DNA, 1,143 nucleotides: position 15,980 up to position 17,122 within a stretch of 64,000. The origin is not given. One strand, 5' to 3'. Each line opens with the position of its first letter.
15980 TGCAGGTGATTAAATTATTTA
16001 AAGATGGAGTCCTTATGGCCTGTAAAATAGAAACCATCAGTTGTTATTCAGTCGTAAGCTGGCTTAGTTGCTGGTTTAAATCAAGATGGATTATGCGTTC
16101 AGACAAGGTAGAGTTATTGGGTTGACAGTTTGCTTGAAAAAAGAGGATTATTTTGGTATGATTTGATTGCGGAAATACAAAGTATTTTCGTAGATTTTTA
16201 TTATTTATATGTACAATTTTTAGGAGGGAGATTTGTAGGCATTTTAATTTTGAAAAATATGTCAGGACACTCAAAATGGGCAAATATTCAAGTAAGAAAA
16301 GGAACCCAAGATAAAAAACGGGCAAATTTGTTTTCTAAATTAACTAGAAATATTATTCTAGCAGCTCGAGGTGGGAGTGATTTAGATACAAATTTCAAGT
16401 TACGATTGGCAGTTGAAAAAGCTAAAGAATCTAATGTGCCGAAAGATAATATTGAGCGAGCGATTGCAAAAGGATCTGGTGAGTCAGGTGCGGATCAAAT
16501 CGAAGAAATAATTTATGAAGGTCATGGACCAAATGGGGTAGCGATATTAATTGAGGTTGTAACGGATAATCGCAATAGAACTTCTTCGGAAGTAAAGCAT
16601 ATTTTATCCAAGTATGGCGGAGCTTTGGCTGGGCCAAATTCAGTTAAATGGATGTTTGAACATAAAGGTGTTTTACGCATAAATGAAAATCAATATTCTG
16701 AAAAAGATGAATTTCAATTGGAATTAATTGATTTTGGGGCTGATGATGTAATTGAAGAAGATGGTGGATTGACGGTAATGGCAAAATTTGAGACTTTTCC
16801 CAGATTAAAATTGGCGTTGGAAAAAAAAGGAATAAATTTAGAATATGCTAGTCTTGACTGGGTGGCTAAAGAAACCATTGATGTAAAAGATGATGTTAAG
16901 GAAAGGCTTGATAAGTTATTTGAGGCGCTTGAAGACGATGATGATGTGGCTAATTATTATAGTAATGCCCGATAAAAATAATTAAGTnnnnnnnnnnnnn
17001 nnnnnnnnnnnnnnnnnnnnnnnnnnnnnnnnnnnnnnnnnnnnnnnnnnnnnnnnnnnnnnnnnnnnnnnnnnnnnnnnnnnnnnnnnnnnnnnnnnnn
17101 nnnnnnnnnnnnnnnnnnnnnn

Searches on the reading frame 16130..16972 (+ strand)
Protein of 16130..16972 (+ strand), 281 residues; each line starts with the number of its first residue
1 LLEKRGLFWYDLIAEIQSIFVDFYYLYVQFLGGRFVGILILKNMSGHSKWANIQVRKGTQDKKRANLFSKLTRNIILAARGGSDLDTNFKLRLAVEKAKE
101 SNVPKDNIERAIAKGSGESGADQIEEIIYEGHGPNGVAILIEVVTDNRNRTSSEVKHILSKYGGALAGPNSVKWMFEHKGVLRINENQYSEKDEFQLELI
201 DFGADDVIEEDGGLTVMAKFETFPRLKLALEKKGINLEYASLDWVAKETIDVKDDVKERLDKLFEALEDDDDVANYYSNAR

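Call 12: search_protein_families(library=pfam, proteins=[window:16130-16972:+], max_evalue=0.001)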
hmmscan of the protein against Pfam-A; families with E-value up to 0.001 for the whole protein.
window:16130-16972:+ (281 aa): 2 families
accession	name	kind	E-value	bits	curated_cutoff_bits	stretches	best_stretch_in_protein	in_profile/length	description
PF01709.26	Transcrip_reg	-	7.6e-49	165.9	27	1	125-280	2-160/160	TACO1/YebC second and third domain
PF20772.2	TACO1_YebC_N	-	1.8e-29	102.4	36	1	48-118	1-73/73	TACO1/YebC protein N-terminal domain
